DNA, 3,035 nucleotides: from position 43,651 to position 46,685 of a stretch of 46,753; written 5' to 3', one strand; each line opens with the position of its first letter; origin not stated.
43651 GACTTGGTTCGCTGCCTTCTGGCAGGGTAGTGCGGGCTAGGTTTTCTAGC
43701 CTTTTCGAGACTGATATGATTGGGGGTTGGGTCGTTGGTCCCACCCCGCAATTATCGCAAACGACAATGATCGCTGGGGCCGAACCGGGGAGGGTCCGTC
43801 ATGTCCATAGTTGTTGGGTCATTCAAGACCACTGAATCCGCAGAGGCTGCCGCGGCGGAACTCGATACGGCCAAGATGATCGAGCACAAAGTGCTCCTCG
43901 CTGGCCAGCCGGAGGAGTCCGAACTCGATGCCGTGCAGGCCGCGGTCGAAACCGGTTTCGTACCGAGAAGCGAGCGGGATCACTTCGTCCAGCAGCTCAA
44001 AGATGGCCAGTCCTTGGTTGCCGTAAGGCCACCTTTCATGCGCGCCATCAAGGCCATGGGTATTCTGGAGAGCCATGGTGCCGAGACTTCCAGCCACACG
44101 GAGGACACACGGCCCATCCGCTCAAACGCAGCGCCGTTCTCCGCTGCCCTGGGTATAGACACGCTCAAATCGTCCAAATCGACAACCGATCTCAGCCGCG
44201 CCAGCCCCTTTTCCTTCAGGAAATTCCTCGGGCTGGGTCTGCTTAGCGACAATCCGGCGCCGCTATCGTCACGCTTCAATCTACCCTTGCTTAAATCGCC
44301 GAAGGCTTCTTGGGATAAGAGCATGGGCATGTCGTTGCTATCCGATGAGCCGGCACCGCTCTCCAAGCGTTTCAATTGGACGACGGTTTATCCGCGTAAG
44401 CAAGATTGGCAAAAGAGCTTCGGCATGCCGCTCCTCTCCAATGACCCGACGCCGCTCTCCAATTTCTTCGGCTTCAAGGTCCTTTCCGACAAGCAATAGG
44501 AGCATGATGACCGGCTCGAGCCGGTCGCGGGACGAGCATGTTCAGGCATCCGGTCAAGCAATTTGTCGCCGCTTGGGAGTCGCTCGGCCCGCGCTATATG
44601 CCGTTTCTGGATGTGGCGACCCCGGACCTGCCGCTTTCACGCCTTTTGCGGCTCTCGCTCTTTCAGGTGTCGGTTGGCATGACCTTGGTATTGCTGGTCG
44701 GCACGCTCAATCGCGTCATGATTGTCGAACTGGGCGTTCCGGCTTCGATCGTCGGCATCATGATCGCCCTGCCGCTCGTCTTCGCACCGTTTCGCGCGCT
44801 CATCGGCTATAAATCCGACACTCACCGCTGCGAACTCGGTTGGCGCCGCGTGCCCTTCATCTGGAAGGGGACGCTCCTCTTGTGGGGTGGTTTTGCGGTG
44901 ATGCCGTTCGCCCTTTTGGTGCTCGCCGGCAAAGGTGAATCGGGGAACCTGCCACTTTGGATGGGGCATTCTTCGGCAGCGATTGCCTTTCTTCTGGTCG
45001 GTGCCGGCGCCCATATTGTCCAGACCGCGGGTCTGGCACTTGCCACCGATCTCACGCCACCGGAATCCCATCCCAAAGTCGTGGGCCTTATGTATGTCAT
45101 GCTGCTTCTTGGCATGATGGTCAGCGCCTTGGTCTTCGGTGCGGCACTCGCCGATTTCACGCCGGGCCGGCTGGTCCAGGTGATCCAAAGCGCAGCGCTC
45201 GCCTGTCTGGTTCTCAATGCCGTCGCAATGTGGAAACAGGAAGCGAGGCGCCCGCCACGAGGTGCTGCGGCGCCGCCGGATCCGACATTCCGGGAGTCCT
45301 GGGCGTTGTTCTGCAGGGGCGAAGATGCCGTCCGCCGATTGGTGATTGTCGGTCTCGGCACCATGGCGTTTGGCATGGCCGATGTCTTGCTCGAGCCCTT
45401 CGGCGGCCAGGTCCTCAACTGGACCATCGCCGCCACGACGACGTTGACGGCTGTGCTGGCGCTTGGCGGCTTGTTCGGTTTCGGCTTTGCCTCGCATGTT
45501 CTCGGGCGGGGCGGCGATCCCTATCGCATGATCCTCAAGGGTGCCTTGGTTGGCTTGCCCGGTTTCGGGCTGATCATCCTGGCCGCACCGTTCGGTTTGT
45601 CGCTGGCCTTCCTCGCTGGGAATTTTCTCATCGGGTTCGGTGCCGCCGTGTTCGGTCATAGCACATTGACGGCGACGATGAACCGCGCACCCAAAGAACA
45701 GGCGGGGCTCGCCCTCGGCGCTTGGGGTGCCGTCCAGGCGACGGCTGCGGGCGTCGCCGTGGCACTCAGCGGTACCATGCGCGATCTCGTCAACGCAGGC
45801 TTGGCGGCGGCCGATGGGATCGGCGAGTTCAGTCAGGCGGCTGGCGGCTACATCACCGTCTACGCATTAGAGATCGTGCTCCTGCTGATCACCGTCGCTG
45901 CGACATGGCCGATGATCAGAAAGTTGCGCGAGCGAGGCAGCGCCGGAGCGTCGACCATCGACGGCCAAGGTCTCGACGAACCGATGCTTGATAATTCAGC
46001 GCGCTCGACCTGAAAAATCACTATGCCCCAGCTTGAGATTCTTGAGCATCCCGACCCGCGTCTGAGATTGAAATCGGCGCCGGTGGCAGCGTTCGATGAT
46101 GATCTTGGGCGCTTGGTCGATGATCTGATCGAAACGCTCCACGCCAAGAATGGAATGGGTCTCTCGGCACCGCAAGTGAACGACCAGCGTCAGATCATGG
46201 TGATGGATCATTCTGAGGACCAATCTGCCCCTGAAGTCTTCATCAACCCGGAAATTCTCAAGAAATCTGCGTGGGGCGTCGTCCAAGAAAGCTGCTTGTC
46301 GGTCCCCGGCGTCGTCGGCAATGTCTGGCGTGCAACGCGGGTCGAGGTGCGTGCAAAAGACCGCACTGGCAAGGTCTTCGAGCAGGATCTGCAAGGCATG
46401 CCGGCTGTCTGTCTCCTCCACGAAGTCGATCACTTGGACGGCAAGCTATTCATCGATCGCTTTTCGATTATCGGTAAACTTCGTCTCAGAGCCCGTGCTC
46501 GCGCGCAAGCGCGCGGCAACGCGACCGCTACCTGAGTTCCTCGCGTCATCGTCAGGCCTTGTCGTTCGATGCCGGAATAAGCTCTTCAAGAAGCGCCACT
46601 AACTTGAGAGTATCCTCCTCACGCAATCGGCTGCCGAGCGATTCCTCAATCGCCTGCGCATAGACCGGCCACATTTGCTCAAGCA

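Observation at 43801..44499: Uncharacterised 232-aa tandem-repeat protein between pucA and pucC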

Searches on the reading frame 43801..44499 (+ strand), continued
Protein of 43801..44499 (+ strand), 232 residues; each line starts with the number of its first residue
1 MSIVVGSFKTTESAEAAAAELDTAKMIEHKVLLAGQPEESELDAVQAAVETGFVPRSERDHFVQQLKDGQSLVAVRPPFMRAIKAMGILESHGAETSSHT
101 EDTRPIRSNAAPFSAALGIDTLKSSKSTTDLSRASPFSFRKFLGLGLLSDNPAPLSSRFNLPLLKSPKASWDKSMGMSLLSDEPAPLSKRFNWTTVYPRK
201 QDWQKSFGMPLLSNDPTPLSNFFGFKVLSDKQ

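Call 42: search_solved_structures(query=A1, max_evalue=10, show_alignments=3)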
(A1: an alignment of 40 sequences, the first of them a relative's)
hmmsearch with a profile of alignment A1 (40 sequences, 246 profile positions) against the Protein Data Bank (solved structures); distinct sequences matched with E-value up to 10: 283 (the best 60 are shown).
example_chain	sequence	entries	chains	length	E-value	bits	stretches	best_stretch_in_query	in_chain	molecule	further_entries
9ghn_A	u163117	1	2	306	0.093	15.2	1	88-158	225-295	3C-like proteinase nsp5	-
3ebn_A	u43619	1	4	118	0.11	15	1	87-158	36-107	Replicase polyprotein 1ab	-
2k7x_A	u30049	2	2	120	0.11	14.9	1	87-158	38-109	SARS-CoV main protease | 3C-like proteinase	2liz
3ea9_A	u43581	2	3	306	0.12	14.9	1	88-158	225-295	3C-like proteinase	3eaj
8drs_A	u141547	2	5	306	0.2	14.1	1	88-160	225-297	3C-like proteinase nsp5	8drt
8drz_A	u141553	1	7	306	0.27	13.7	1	88-158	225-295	3C-like proteinase nsp5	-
8ds2_B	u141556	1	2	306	0.27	13.7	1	88-158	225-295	3C-like proteinase nsp5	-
9gho_A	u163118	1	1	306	0.29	13.6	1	88-158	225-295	3C-like proteinase nsp5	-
8wzq_A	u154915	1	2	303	0.32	13.4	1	87-158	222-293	3C-like proteinase nsp5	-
8wzp_A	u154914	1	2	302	0.32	13.4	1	87-158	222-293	3C-like proteinase nsp5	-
9eus_A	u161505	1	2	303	0.33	13.4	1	88-158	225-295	Replicase polyprotein 1a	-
8drw_A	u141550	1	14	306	0.34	13.4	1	88-158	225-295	Fusion protein of 3C-like proteinase nsp5 and nsp9-nsp10 (C9) cut site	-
8drv_A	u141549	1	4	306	0.34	13.3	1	88-158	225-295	Fusion protein of 3C-like proteinase nsp5 and nsp8-nsp9 (C8) cut site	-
6wtt_A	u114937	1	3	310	0.35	13.3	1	88-158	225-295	3C-like proteinase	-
8dry_A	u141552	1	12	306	0.36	13.3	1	88-158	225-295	Fusion protein of 3C-like proteinase nsp5 and nsp12-nsp13 (C12) cut site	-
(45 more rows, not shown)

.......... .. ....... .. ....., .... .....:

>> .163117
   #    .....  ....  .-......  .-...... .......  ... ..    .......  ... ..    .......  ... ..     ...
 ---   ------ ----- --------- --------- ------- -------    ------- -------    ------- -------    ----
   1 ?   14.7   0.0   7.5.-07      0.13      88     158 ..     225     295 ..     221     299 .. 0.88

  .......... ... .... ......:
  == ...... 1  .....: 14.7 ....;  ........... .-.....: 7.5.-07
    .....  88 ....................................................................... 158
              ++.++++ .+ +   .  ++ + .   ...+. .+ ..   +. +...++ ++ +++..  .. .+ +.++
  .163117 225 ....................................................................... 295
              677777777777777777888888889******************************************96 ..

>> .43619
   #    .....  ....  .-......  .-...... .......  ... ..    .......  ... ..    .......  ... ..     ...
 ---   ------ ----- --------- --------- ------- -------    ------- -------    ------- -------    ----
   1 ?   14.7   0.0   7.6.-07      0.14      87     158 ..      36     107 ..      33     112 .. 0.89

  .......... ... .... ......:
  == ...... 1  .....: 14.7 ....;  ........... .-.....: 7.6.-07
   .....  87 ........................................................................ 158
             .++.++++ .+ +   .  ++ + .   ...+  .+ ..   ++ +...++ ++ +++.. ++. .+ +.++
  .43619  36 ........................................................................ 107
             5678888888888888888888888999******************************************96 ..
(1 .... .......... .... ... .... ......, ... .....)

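Call 83: search_protein_families(library=pfam, alignment_id=A1, max_evalue=1)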
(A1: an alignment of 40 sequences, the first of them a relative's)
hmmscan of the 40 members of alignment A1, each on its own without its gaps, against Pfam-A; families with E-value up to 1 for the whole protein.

A. member 1, P0001 (232 aa): 0 families

B. families by the number of members that match (of 40 scanned): 14 families
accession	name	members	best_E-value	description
PF11181.13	YflT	20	9.5e-05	Heat induced stress protein YflT domain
PF19818.4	DUF6301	12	2.3e-05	Family of unknown function (DUF6301)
PF13634.11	Nucleoporin_FG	7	0.0035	Nucleoporin FG repeat region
PF13399.11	LytR_C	4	0.16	LytR cell envelope-related transcriptional attenuator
PF05036.18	SPOR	3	0.041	SPOR domain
PF18656.6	DUF5633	2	0.25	Family of unknown function (DUF5633)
PF24024.1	DUF7336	2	0.32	Domain of unknown function (DUF7336)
PF04729.19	ASF1_hist_chap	1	0.00071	ASF1 like histone chaperone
PF14258.12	DUF4350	1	0.0035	Domain of unknown function (DUF4350)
PF16582.11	TPP_enzyme_M_2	1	0.036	Middle domain of thiamine pyrophosphate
PF23950.1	MLLE_2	1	0.087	MLLE-related domain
PF11553.14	DUF3231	1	0.11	Protein of unknown function (DUF3231)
PF11956.13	KCNQC3-Ank-G_bd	1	0.13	Ankyrin-G binding motif of KCNQ2-3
PF05836.17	Chorion_S16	1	0.26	Chorion protein S16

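Call 84: search_protein_families(library=pfam, proteins=[P0010, P0021, P0053, P0036, P0005, P0019], max_evalue=1)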
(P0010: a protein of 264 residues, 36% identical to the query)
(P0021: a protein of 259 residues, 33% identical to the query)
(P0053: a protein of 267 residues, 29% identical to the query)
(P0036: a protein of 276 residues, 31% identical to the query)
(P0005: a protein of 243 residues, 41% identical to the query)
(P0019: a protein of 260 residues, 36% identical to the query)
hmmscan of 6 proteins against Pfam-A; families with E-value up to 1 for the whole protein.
P0010 (264 aa): 1 family
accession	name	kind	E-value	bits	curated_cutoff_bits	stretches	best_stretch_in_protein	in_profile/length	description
PF19818.4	DUF6301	-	0.00015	22.3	27.2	1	209-239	5-35/137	Family of unknown function (DUF6301)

P0021 (259 aa): 3 families
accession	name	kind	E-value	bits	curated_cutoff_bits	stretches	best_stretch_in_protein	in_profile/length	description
PF11181.13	YflT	-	0.011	16.6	26.2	1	7-79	4-69/99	Heat induced stress protein YflT domain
PF05036.18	SPOR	-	0.14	13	21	1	7-28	10-31/76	SPOR domain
PF13399.11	LytR_C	-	0.19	13.1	22.2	1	12-70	13-66/86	LytR cell envelope-related transcriptional attenuator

P0053 (267 aa): 2 families
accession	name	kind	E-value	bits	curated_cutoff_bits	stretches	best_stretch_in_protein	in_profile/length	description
PF11181.13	YflT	-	0.0063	17.4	26.2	1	6-42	3-39/99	Heat induced stress protein YflT domain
PF13399.11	LytR_C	-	0.16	13.3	22.2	1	11-58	12-62/86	LytR cell envelope-related transcriptional attenuator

P0036 (276 aa): 1 family
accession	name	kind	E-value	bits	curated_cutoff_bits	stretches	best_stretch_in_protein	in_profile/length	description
PF11181.13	YflT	-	0.028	15.3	26.2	1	10-37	6-33/99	Heat induced stress protein YflT domain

P0005 (243 aa): 1 family
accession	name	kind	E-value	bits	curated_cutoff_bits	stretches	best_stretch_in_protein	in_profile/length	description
PF11181.13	YflT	-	0.013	16.4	26.2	1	4-35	2-33/99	Heat induced stress protein YflT domain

P0019 (260 aa): 1 family
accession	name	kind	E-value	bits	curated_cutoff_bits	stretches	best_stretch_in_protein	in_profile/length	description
PF13634.11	Nucleoporin_FG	-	0.0035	18.6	32.2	1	149-223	5-75/90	Nucleoporin FG repeat region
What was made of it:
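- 43801..44091 (+): N-terminal alpha/beta domain (residues 1-97), the counterpart of the PucD part of the R. capsulatus protein. It has a ferredoxin-like arrangement and is weakly YflT-like. Sub-threshold PF11181 hits occur in 20 of 40 relatives (calls 83, 84).
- On YflT / GSP17M domain (PF11181): 20 of 40 relatives give sub-threshold hits, best E 9.5e-5 (calls 83, 84).
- Closest known: YflT / general stress protein 17M domain. Same: The N-terminal 35-80 residues of 20 of 40 relatives give hits to the start of this profile (calls 83, 84).
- Sub-threshold YflT stress-protein hits (calls 83, 84).
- Tried and rejected: I treat them as compositional (calls 83, 84).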

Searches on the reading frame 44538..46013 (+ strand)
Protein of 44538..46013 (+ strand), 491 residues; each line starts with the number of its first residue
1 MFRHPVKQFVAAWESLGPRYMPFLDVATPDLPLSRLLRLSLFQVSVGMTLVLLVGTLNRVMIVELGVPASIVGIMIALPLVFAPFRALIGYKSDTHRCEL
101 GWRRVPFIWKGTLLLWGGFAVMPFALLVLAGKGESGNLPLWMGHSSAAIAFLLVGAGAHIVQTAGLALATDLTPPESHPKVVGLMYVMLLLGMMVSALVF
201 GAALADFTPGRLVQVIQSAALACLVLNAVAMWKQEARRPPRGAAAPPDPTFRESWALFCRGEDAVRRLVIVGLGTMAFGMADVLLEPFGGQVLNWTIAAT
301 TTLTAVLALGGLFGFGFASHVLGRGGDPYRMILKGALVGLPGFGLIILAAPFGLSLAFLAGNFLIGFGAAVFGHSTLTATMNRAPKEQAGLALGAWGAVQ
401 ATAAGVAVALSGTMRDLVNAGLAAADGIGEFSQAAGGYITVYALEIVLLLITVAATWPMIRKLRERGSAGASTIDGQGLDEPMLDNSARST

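Call 3: search_protein_families(library=pfam, proteins=[window:44538-46013:+], max_evalue=1)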
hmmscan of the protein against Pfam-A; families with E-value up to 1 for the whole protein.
window:44538-46013:+ (491 aa): 3 families
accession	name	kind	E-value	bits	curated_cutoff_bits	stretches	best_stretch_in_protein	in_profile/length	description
PF03209.21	PUCC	-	1e-142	476.3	21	1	56-461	1-398/401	PUCC protein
PF07690.21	MFS_1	-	1.8e-19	70.3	33.4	1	41-407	3-346/347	Major Facilitator Superfamily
PF03137.26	OATP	-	0.035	12.8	25.8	1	148-199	137-188/545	Organic Anion Transporter Polypeptide (OATP) family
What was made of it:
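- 44538..46013 (+): pucC (491 aa, MFS-type LH2 assembly protein). PF03209 at 1e-142 (call 3).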

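Call 4: search_protein_families(library=ncbifam, proteins=[window:44538-46013:+], max_evalue=1)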
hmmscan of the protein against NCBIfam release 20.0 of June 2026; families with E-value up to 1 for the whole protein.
window:44538-46013:+ (491 aa): 1 family
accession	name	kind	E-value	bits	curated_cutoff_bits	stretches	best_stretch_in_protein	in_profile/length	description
TIGR00880.1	2_A_01_02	superfamily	7.1e-07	29.4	131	2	148-227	55-134/141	multidrug resistance protein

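Call 48: find_related_loci(query=A4, collection=genome_contigs, flank=6000)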
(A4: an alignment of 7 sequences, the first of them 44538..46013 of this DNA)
Query A4 (491 aa) in genome_contigs; peptide patterns used: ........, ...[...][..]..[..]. (x = any residue, [..] = any of these).
599 stretches matched a pattern (row limit reached: there are more); 588 encode a relative of the query (tblastn E <= 1e-3); the best 80 are kept; 80 distinct loci.
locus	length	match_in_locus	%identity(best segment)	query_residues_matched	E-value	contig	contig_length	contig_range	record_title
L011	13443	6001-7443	75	3-481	0e+0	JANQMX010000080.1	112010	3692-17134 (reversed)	MAG: Rhodovibrionaceae bacterium isolate PL25b_bin.61 k99_2387998, whole genome shotgun sequence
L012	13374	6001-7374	76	7-462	0e+0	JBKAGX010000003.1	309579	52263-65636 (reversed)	MAG: Alphaproteobacteria bacterium isolate Ske_MAG4 Ske_MAG4_0003, whole genome shotgun sequence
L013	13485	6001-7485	71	1-490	0e+0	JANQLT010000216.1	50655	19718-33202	MAG: Kiloniellales bacterium isolate PL25a_bin.68 k99_5340644, whole genome shotgun sequence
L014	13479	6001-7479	72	1-490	0e+0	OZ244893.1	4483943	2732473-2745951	MAG: Alphaproteobacteria bacterium isolate 8d260e76-c7c9-464a-a4bf-10cd05cc896f genome assembly, chromosome: 1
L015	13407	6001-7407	73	1-472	0e+0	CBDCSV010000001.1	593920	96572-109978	MAG: Rhodospirillales bacterium isolate 4a57bf92-28fb-45f7-8c73-8ba1c5cb0e23 genome assembly, contig: contig_1, whole ge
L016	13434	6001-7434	72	15-489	0e+0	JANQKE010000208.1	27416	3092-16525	MAG: Alphaproteobacteria bacterium isolate PL25a_bin.146 k99_1402699, whole genome shotgun sequence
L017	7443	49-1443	69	7-470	0e+0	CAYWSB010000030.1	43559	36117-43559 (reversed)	MAG TPA_asm: uncultured Geminicoccaceae bacterium isolate SRP304446_co1_79 genome assembly, contig: NODE_574_length_4355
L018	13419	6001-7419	67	5-482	0e+0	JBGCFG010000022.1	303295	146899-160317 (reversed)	MAG: Burkholderiaceae bacterium isolate SGMAG-27 contig22, whole genome shotgun sequence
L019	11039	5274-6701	70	7-478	0e+0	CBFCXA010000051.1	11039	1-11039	MAG TPA_asm: uncultured Chromatiales bacterium isolate SRR22297272_binner12_Refined_33 genome assembly, contig: ERZ25654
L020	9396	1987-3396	72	8-477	0e+0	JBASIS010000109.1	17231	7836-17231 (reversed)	MAG: Chromatiaceae bacterium isolate MFD13489_ilm_asm_bin16 k127_11633, whole genome shotgun sequence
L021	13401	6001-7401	71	7-472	0e+0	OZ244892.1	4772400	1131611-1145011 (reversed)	MAG: Candidatus Azophilus sp. isolate 263c0093-2142-458b-a091-56a547675bf7 genome assembly, chromosome: 1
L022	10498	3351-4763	67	7-489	0e+0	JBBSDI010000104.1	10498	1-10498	MAG: Lysobacterales bacterium isolate metawrap_la6_84 metawrap_la6_84_K_239593_L_10498_cov_67.0467, whole genome shotgun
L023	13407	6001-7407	70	7-471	0e+0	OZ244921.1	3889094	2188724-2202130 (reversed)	MAG: Candidatus Azophilus sp. isolate 58b071f3-d8bb-44fc-ae66-0b25798c9caf genome assembly, chromosome: 1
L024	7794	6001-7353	68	7-462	0e+0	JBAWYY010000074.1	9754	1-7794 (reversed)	MAG: Alphaproteobacteria bacterium isolate ELA101 MAG101_74, whole genome shotgun sequence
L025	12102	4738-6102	65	7-460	0e+0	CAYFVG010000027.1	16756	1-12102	MAG TPA_asm: uncultured Alteromonadaceae bacterium isolate ERP107533_co1_175 genome assembly, contig: NODE_2725_length_1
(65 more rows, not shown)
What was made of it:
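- Tried and rejected: I used a PucC alignment instead (call 48).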

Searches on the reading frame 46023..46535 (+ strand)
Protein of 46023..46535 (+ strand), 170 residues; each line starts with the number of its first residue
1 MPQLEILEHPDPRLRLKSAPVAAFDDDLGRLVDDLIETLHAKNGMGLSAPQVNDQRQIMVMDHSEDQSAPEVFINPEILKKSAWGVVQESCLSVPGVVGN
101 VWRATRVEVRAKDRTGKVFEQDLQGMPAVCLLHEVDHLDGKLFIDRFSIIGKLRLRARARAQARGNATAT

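Call 3: search_protein_families(library=pfam, proteins=[window:46023-46535:+], max_evalue=1)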
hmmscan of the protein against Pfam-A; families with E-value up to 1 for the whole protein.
window:46023-46535:+ (170 aa): 1 family
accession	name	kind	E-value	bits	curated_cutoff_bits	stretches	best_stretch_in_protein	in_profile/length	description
PF01327.26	Pep_deformylase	-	6.2e-45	153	22.8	1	4-148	2-151/156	Polypeptide deformylase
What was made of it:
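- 46023..46535 (+): def (peptide deformylase), 9 nt after pucC. It is part of the conserved pucB-pucA-X-pucC-def arrangement. PF01327 at 6.2e-45 (call 3).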
